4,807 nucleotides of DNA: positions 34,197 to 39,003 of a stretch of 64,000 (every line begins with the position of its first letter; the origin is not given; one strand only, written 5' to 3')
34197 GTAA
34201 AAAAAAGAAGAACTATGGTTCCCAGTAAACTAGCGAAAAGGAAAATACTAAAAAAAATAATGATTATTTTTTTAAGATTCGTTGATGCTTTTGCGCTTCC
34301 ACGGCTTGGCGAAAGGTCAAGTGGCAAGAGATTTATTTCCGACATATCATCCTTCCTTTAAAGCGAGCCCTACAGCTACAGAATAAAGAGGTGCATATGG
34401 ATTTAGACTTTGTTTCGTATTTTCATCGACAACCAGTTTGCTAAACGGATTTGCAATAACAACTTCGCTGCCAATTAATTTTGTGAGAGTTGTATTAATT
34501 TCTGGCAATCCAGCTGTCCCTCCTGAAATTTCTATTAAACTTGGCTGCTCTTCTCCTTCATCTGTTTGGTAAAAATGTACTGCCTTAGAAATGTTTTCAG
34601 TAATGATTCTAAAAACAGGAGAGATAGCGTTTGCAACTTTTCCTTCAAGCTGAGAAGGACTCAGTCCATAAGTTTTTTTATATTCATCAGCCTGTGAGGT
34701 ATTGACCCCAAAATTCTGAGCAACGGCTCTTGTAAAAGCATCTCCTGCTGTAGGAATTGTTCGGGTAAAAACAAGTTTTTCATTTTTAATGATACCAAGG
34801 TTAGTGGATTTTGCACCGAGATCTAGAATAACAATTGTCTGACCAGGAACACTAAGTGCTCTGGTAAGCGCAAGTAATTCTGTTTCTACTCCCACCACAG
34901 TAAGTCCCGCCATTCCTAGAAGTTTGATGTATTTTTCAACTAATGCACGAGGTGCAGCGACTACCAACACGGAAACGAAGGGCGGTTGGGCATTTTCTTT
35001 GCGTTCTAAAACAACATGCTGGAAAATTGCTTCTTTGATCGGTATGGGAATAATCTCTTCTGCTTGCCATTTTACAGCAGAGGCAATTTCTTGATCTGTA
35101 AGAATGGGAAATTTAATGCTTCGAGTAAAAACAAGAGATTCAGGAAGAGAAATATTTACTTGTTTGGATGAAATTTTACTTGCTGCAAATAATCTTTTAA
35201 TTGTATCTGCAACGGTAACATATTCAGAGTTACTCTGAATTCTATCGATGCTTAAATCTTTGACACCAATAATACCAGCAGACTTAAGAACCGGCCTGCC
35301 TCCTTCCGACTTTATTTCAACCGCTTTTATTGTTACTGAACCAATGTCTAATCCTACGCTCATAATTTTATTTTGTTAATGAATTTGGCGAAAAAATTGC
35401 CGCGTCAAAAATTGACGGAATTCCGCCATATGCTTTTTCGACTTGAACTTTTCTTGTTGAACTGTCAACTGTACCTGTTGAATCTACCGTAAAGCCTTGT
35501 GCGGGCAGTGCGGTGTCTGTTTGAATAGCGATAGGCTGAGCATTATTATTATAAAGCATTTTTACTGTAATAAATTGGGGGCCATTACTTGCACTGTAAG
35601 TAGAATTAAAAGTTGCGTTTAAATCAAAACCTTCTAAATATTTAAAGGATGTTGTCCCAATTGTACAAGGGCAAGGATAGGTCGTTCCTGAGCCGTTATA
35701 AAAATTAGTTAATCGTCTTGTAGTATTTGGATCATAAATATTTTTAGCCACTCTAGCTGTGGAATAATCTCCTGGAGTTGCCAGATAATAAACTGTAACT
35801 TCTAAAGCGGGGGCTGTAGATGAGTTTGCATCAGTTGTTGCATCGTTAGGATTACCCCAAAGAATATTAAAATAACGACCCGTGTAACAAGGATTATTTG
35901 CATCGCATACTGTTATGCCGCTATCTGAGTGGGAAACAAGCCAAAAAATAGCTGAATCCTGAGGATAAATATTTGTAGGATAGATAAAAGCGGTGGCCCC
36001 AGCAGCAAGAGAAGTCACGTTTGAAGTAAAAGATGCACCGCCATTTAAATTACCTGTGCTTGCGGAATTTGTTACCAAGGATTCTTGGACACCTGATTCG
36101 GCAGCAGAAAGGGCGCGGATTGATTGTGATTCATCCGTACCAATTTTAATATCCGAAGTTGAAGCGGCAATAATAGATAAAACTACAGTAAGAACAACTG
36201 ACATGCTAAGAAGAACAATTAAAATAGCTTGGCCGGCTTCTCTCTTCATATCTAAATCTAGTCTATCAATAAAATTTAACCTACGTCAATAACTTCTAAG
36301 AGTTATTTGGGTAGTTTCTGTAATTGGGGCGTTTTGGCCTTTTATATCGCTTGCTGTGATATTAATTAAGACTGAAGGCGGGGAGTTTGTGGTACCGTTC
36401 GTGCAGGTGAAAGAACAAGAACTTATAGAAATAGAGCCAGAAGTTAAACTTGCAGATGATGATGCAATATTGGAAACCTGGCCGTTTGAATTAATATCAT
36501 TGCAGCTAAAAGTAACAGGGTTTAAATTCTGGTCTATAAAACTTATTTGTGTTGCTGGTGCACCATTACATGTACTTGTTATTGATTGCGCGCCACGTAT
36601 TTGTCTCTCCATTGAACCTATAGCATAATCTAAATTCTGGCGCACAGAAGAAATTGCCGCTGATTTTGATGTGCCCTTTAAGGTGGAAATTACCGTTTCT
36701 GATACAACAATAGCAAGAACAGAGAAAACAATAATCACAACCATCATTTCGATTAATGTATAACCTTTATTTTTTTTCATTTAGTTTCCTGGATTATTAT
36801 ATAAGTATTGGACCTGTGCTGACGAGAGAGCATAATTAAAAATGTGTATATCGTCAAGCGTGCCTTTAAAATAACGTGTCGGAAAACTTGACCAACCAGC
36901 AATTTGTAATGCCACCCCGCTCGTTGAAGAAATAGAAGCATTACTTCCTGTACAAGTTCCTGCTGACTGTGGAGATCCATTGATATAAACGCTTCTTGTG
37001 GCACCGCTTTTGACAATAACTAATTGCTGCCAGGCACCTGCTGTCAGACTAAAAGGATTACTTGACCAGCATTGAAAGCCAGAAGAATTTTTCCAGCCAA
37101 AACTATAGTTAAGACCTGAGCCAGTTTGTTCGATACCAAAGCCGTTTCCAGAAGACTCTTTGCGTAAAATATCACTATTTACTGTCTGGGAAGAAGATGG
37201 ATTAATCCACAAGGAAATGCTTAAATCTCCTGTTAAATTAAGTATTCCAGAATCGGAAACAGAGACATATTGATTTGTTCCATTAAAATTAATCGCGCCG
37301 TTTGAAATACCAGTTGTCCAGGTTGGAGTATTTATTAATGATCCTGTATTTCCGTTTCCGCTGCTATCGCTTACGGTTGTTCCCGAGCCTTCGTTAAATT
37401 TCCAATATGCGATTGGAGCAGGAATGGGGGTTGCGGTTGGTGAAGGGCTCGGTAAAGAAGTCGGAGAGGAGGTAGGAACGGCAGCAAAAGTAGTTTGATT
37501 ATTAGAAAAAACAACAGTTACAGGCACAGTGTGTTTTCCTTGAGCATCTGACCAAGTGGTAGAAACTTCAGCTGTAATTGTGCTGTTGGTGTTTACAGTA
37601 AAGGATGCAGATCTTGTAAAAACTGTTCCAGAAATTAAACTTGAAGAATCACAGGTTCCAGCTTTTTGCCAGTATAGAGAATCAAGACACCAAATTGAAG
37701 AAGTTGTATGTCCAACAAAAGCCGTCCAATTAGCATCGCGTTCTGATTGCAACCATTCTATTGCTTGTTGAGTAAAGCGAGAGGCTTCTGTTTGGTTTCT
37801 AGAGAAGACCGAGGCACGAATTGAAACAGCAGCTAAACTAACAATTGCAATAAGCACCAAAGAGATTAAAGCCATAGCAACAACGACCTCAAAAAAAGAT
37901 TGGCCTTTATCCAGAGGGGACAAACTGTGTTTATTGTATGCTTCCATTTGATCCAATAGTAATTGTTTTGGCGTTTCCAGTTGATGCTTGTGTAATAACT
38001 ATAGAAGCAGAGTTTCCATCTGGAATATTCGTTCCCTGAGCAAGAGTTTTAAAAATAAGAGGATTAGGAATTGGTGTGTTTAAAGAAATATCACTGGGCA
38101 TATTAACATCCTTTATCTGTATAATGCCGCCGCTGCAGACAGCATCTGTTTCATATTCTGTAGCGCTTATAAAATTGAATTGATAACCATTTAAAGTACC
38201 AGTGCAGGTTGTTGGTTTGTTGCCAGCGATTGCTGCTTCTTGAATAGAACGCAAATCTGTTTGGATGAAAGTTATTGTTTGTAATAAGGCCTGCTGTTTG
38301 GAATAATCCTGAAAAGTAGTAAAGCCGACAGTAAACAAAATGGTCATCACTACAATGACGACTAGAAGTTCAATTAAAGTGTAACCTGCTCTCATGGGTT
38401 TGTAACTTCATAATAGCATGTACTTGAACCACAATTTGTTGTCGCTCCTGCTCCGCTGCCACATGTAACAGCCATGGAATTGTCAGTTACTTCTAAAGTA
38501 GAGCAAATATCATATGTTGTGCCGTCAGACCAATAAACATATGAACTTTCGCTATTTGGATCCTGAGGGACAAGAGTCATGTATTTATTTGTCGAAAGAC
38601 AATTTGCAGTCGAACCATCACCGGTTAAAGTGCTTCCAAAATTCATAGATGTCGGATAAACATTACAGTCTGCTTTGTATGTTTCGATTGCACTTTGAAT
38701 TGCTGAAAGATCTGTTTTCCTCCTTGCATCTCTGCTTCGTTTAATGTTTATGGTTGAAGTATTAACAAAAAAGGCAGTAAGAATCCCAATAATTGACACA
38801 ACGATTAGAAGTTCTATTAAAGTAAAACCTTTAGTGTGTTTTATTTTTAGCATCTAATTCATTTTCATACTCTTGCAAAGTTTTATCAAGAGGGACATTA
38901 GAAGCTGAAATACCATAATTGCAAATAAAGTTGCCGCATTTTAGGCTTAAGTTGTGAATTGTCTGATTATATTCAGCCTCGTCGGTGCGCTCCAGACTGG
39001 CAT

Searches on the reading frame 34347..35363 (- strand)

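Call 64: search_protein_families(library=pfam, proteins=[window:34347-35363:-], max_evalue=0.001)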
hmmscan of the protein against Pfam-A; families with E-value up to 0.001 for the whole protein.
window:34347-35363:- (338 aa): 5 families
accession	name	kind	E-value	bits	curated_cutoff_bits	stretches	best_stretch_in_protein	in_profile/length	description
PF11104.14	PilM_2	-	3.1e-49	168.2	27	1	4-336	1-338/340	Type IV pilus assembly protein PilM;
PF14450.12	FtsA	-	6.8e-13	49.5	31.8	1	178-316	1-114/127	Cell division protein FtsA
PF08841.16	DDR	-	2.3e-07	30.6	24.6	1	155-232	112-190/328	Diol dehydratase reactivase ATPase-like domain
PF06723.19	MreB_Mbl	-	2.9e-05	23.5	27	0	175-216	145-186/327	MreB/Mbl protein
PF25216.1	Volactin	-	0.00043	20.3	35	0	1-288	1-282/321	Volactin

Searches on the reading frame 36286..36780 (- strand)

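Call 64: search_protein_families(library=pfam, proteins=[window:36286-36780:-], max_evalue=0.001)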
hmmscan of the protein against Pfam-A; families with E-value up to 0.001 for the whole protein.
window:36286-36780:- (164 aa): 1 family
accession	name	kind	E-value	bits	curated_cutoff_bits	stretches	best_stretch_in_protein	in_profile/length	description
PF07963.17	N_methyl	-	2.9e-09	36.6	21.2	1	1-26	1-26/27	Prokaryotic N-terminal methylation motif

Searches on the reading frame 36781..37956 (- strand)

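Call 64: search_protein_families(library=pfam, proteins=[window:36781-37956:-], max_evalue=0.001)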
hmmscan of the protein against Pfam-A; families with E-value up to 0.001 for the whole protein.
window:36781-37956:- (391 aa): 1 family
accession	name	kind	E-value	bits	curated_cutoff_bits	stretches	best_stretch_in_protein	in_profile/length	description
PF13385.13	Laminin_G_3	-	3e-25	89.6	27.6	1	225-383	1-151/151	Concanavalin A-like lectin/glucanases superfamily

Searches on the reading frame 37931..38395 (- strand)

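Call 64: search_protein_families(library=pfam, proteins=[window:37931-38395:-], max_evalue=0.001)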
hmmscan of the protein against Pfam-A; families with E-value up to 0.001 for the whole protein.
window:37931-38395:- (154 aa): 1 family
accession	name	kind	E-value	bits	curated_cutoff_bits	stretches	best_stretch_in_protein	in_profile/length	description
PF07963.17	N_methyl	-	1.6e-05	24.7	21.2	1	2-23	4-25/27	Prokaryotic N-terminal methylation motif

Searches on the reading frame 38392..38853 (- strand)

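Call 65: search_protein_families(library=pfam, proteins=[window:38392-38853:-], max_evalue=0.001)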
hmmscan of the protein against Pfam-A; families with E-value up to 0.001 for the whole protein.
window:38392-38853:- (153 aa): 2 families
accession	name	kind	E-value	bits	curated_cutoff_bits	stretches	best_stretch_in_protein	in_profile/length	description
PF08334.16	T2SSG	-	6.4e-08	33.1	21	1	37-119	6-90/108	Type II secretion system (T2SS), protein G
PF07963.17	N_methyl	-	8.7e-08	31.9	21.2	1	5-28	2-25/27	Prokaryotic N-terminal methylation motif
